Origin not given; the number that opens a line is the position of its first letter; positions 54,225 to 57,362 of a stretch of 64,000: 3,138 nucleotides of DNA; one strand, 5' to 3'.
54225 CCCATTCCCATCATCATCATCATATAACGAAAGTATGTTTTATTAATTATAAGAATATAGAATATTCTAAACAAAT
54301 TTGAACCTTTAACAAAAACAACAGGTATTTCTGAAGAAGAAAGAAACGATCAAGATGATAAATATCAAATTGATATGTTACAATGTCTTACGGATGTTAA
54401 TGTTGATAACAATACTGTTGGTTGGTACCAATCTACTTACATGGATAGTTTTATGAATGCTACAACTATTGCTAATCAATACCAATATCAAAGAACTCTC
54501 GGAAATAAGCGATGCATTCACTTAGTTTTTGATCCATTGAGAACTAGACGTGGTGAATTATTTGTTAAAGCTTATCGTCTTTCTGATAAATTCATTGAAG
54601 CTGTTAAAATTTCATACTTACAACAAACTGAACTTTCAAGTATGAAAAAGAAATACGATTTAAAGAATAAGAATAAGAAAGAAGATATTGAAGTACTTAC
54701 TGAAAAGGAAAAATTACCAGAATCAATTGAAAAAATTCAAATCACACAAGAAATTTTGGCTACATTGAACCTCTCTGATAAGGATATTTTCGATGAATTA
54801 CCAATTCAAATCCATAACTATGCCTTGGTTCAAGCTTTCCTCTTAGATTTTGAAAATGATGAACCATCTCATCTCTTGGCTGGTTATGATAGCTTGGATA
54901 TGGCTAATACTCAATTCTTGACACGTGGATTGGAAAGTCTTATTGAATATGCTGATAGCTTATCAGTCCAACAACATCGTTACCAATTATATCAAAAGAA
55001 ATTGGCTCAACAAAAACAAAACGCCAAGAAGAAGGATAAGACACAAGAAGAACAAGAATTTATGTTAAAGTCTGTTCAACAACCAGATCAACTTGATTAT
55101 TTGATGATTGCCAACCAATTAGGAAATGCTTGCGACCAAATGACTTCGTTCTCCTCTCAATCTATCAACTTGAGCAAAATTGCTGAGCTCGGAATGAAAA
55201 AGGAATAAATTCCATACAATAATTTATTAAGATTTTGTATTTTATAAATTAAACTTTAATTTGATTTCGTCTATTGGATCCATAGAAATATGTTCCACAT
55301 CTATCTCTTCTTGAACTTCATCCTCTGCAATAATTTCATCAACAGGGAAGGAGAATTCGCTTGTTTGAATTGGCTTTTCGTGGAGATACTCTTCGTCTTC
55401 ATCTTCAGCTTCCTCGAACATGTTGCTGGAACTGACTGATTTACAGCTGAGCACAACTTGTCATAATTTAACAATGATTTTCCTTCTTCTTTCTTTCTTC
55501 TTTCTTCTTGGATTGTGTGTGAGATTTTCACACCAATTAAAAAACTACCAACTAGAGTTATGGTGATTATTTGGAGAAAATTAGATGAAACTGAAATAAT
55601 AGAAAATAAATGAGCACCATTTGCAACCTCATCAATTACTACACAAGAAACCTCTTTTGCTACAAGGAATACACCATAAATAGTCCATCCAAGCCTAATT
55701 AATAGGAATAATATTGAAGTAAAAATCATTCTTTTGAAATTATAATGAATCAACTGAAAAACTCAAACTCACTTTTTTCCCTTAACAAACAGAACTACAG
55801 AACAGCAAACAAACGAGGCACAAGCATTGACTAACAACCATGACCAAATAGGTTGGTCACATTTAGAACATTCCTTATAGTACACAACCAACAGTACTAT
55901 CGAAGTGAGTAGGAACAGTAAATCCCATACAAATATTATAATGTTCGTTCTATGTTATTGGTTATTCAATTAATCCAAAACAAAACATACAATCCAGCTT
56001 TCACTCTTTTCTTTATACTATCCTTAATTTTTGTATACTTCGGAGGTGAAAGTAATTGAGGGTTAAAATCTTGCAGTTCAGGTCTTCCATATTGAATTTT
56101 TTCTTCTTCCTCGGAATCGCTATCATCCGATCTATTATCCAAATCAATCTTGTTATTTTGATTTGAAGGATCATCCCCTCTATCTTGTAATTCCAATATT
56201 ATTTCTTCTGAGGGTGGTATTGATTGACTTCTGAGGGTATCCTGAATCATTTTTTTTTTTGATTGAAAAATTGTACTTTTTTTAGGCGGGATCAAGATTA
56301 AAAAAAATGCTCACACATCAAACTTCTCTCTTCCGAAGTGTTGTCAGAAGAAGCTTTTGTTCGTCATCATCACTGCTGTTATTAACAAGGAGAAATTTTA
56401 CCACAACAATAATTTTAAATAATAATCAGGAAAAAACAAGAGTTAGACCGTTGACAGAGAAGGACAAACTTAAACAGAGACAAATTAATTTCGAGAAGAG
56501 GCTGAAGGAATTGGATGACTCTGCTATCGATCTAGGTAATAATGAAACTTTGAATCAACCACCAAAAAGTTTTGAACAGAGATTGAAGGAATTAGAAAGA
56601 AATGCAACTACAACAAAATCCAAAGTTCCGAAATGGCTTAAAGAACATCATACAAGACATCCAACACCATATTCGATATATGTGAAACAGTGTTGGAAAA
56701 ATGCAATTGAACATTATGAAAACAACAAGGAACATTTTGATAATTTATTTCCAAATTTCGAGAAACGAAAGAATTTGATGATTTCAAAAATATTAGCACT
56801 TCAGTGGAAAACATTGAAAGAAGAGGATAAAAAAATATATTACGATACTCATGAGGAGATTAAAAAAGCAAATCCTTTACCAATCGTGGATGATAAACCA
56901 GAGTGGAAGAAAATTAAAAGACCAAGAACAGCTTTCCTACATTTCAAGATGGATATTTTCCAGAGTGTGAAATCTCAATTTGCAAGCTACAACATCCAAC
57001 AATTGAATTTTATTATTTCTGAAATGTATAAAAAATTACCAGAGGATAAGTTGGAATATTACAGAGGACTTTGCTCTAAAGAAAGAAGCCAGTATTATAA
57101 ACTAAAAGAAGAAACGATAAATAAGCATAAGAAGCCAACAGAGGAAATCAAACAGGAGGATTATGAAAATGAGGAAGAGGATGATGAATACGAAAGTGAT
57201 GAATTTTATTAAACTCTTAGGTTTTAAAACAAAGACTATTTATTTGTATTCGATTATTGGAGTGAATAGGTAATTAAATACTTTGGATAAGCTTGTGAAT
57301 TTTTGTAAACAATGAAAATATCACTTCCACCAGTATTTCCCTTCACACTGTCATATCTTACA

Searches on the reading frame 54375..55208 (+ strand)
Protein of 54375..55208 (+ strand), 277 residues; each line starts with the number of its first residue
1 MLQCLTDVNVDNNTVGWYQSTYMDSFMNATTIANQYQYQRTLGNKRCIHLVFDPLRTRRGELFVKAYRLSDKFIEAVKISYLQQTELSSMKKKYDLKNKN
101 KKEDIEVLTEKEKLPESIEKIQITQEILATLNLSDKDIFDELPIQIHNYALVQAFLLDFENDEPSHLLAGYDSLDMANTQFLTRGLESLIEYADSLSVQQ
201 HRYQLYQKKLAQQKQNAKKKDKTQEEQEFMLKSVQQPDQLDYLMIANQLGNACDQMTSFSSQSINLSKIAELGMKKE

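Call 80: search_protein_families(library=pfam, proteins=[window:54375-55208:+], max_evalue=0.001)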
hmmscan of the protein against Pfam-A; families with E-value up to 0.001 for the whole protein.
window:54375-55208:+ (277 aa): 1 family
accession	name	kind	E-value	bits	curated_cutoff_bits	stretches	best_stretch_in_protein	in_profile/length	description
PF19445.4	eIF3h_C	-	3.4e-18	66.6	28.6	1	118-270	21-188/197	C-terminal region of eIF3h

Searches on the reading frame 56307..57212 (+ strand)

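Call 80: search_protein_families(library=pfam, proteins=[window:56307-57212:+], max_evalue=0.001)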
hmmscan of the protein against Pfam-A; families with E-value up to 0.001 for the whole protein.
window:56307-57212:+ (301 aa): 1 family
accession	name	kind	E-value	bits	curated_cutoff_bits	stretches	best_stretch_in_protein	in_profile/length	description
PF00505.25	HMG_box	-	1.6e-15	57.7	25.4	2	203-267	1-65/69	HMG (high mobility group) box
